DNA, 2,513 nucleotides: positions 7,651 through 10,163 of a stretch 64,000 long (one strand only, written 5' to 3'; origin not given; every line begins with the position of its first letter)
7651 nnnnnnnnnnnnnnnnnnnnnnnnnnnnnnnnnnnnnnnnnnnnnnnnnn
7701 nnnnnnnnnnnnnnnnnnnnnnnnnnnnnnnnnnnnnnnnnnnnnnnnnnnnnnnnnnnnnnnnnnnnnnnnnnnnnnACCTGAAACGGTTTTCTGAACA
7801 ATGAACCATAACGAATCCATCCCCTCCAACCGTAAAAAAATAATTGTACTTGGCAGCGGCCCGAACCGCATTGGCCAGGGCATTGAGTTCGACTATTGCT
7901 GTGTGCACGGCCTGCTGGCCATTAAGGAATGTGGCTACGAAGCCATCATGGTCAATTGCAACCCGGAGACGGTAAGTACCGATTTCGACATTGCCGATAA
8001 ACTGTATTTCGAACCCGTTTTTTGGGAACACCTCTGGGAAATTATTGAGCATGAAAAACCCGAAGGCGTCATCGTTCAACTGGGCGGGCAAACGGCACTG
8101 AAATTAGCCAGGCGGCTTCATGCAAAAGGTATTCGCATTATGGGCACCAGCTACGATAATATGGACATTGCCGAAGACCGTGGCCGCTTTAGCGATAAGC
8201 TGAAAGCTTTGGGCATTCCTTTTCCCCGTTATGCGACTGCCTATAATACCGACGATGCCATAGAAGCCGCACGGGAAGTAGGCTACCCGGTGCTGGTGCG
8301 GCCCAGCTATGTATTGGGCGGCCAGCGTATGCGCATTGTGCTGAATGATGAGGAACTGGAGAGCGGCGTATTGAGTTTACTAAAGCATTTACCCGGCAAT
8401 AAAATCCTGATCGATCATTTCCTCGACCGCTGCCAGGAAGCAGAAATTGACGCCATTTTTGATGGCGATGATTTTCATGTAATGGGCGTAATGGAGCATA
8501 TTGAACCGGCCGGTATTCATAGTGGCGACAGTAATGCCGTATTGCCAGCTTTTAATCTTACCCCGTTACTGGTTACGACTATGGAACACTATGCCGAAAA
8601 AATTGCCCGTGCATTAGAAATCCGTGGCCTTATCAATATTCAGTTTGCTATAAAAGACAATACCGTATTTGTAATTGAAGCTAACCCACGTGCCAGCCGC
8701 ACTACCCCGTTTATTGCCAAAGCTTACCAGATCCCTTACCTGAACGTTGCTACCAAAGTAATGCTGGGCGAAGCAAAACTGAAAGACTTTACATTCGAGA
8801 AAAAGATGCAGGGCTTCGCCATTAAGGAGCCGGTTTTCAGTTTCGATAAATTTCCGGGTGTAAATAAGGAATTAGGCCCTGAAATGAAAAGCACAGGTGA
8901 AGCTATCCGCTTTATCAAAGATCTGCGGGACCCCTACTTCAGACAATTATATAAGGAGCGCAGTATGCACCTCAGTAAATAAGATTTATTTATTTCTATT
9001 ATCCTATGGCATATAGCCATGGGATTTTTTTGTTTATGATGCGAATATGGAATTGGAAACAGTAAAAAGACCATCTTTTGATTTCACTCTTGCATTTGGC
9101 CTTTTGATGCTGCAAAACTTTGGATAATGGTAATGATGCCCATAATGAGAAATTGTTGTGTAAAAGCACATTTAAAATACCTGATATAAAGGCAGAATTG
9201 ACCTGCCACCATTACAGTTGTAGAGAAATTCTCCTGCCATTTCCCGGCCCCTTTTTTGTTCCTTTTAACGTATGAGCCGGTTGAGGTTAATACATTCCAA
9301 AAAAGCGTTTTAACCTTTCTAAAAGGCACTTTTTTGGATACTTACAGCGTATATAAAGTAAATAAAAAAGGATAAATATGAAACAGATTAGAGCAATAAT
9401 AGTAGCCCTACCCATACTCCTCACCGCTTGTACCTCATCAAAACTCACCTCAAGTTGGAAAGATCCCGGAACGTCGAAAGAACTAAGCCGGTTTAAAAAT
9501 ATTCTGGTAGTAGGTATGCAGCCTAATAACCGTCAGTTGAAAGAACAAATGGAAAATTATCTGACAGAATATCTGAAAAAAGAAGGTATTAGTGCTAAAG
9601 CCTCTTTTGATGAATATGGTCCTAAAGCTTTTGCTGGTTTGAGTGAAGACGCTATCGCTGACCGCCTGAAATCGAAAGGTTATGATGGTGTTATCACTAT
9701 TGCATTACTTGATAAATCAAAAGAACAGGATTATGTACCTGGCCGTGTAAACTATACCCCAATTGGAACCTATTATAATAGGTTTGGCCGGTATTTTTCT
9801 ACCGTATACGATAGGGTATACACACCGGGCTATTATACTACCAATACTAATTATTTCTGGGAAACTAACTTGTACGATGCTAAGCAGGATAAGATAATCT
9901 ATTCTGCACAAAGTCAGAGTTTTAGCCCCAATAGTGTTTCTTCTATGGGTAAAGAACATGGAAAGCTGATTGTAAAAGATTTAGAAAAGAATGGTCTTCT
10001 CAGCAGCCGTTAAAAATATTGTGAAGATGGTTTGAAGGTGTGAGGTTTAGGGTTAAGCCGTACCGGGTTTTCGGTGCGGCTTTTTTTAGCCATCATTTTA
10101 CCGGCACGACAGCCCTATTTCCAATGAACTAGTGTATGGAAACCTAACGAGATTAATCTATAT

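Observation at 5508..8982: carB split into two intact ORFs at the interdomain linker by a 0.6-kb AT-rich insertion encoding a small membrane protein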

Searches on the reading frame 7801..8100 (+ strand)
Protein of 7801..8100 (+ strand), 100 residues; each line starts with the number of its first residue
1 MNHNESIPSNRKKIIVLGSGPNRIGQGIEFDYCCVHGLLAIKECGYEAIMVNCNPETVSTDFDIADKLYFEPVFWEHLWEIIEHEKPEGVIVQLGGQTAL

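Call 74: search_solved_structures(query=window:7801-8100:+, show_alignments=1, max_evalue=0.001)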
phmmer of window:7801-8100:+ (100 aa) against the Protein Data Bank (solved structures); distinct sequences matched with E-value up to 0.001: 5.
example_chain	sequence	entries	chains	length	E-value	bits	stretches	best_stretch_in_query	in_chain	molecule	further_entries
1bxr_A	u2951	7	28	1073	4.1e-67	226.5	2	9-100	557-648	CARBAMOYL-PHOSPHATE SYNTHASE | CARBAMOYL PHOSPHATE SYNTHETASE: LARGE SUBUNIT | CARBAMOYL PHOSPHATE SYNTHETASE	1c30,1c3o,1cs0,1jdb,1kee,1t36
1a9x_A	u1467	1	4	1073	1.5e-66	224.7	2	9-100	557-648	CARBAMOYL PHOSPHATE SYNTHETASE (LARGE CHAIN)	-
1ce8_A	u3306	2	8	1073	1.5e-66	224.7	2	9-100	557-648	PROTEIN (CARBAMOYL-PHOSPHATE SYNTHASE) | carbamoyl phosphate synthetase large chain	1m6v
5dot_A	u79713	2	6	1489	3.4e-37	130.3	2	14-98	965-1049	Carbamoyl-phosphate synthase [ammonia], mitochondrial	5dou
6uel_A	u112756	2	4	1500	3.6e-37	130.2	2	14-98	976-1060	Carbamoyl-phosphate synthase [ammonia], mitochondrial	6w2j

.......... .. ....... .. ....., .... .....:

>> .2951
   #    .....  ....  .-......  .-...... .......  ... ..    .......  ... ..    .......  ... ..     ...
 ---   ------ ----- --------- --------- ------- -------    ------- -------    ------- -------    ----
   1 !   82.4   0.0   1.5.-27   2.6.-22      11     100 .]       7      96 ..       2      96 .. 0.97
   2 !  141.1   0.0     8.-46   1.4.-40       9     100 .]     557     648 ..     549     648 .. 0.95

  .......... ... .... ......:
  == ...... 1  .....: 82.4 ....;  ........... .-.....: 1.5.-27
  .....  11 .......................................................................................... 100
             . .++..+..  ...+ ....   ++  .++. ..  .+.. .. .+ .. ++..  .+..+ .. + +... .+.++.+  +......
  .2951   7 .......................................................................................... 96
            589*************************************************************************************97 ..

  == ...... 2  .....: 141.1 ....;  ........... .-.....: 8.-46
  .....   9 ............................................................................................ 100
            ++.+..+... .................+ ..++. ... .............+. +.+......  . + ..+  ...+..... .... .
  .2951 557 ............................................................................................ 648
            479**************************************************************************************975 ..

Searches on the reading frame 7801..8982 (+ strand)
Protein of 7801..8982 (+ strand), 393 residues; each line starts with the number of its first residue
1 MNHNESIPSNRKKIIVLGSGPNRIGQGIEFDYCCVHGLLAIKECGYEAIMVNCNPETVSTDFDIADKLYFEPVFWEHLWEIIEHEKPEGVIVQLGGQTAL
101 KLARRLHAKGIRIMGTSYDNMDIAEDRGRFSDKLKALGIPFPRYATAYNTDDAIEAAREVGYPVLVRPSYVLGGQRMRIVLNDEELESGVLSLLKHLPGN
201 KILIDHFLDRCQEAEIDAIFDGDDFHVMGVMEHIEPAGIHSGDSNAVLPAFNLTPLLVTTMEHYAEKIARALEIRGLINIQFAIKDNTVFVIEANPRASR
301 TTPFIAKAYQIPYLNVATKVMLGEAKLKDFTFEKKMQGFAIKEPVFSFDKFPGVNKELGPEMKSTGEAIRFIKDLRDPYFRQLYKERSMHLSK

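Call 3: search_protein_families(library=pfam, proteins=[window:7801-8982:+], max_evalue=0.01)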
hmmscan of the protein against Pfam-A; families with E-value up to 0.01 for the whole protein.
window:7801-8982:+ (393 aa): 8 families
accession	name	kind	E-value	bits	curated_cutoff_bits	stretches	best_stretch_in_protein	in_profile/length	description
PF25596.1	CPSase_L_D1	-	5.4e-48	162.2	27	1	11-122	2-117/118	Carbamoyl phosphate synthase preATP-grasp domain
PF02786.22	CPSase_L_D2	-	9.6e-31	107.4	19.8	1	126-324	1-206/211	Carbamoyl-phosphate synthase L chain, ATP binding domain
PF07478.18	Dala_Dala_lig_C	-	4.6e-08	33.2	24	1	135-296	3-174/204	D-ala D-ala ligase C-terminus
PF02222.28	ATP-grasp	-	2.1e-07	31.2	27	1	134-298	3-163/179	ATP-grasp domain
PF02655.19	ATP-grasp_3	-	3.7e-07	30.8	23.2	1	125-298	2-157/160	ATP-grasp domain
PF15632.11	ATPgrasp_Ter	-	6.6e-05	23.1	29.1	1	262-324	50-111/131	ATP-grasp in the biosynthetic pathway with Ter operon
PF01071.24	GARS_A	-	0.0003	21.1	27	1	134-233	10-113/194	Phosphoribosylglycinamide synthetase, ATP-grasp (A) domain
PF13549.11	ATP-grasp_5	-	0.006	16.4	27.6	0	134-166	19-51/221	ATP-grasp domain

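Call 4: search_protein_families(library=ncbifam, proteins=[window:7801-8982:+], max_evalue=0.01)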
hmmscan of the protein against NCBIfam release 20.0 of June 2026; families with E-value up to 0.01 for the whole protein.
window:7801-8982:+ (393 aa): 36 families (the best 25 are shown)
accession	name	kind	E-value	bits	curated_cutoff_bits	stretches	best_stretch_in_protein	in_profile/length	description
NF003671.0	PRK05294.1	equivalog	1.1e-165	553.1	599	1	3-383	543-924/1058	carbamoyl-phosphate synthase large subunit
TIGR01369.1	CPSaseII_lrg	equivalog_domain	4.3e-147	491.5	1027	1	4-385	547-931/1052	carbamoyl-phosphate synthase (glutamine-hydrolyzing) large subunit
NF009402.0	PRK12767.1-1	equivalog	2.3e-18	66.1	218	1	50-305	32-283/329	carbamoyl phosphate synthase-like protein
NF002563.0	PRK02186.1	subfamily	3.3e-12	45.5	625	1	119-331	100-312/890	argininosuccinate lyase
NF006406.0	PRK08654.1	equivalog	5.4e-11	41.7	739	1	100-341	89-334/499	acetyl-CoA carboxylase biotin carboxylase subunit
TIGR01142.1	purT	equivalog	6.5e-11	41.7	502.15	1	75-303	51-277/380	phosphoribosylglycinamide formyltransferase 2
NF009554.0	PRK12999.1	equivalog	1.1e-10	40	965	1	101-297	94-296/1147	pyruvate carboxylase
NF006766.0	PRK09288.1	equivalog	2.5e-10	39.7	339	1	75-301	64-288/396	formate-dependent phosphoribosylglycinamide formyltransferase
NF053643.1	Ddl_archaea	equivalog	1e-09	37.9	500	1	41-345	18-318/367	putative pseudomurein biosynthesis ATP-grasp protein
TIGR01235.1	pyruv_carbox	equivalog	1.7e-09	35.8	1114.45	1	101-298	90-293/1143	pyruvate carboxylase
NF004680.0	PRK06019.1-6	equivalog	6.3e-09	35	327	1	103-294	94-282/405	5-(carboxyamino)imidazole ribonucleotide synthase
NF006367.0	PRK08591.1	subfamily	6.4e-09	35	597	1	101-342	90-336/451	acetyl-CoA carboxylase biotin carboxylase subunit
TIGR01205.1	D_ala_D_alaTIGR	subfamily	8.9e-09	34.7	245.65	1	107-297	87-286/318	D-alanine--D-alanine ligase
TIGR02144.1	LysX_arch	equivalog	3.7e-08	32.8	275.6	1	96-197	58-157/281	lysine biosynthesis protein LysX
TIGR00768.1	rimK_fam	subfamily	4.1e-08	32.9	143.4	1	96-236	58-196/276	RimK family alpha-L-glutamate ligase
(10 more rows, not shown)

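Call 60: search_protein_families(library=pfam, proteins=[L010:7288-7530:+, L010:7724-8011:+, L011:1349-1666:+], max_evalue=0.001)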
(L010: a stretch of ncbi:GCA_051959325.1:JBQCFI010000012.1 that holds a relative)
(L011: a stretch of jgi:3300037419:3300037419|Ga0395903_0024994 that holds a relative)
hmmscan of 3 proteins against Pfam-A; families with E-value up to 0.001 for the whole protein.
L010:7288-7530:+ (80 aa): 1 family
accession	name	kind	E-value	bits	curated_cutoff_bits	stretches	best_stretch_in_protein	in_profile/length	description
PF03683.19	UPF0175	-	4e-16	58.9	27.9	1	6-74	3-75/75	Uncharacterised protein family (UPF0175)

L010:7724-8011:+ (95 aa): 1 family
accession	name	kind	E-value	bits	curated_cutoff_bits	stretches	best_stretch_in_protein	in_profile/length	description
PF11848.13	DUF3368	-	3e-12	46.7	27.3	1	46-92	1-46/46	Domain of unknown function (DUF3368)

L011:1349-1666:+ (105 aa): 1 family
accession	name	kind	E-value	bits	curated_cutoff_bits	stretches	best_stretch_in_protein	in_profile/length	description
PF11848.13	DUF3368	-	0.00047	20.4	27.3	1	73-99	1-27/46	Domain of unknown function (DUF3368)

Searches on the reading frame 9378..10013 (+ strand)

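Call 60: search_protein_families(library=pfam, proteins=[window:9378-10013:+, L010:7288-7530:+, L010:7724-8011:+, L011:1349-1666:+], max_evalue=0.001)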
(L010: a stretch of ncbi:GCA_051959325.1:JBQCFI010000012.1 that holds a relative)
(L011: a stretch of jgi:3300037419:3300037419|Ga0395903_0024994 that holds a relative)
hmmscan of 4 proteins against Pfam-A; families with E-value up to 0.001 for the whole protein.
window:9378-10013:+ (211 aa): 0 families

L010:7288-7530:+ (80 aa): 1 family
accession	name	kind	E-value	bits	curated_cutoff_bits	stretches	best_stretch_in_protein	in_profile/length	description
PF03683.19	UPF0175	-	4e-16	58.9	27.9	1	6-74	3-75/75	Uncharacterised protein family (UPF0175)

L010:7724-8011:+ (95 aa): 1 family
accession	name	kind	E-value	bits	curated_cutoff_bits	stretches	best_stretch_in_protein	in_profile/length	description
PF11848.13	DUF3368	-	3e-12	46.7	27.3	1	46-92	1-46/46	Domain of unknown function (DUF3368)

L011:1349-1666:+ (105 aa): 1 family
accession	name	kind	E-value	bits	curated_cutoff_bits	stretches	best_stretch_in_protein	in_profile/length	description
PF11848.13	DUF3368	-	0.00047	20.4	27.3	1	73-99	1-27/46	Domain of unknown function (DUF3368)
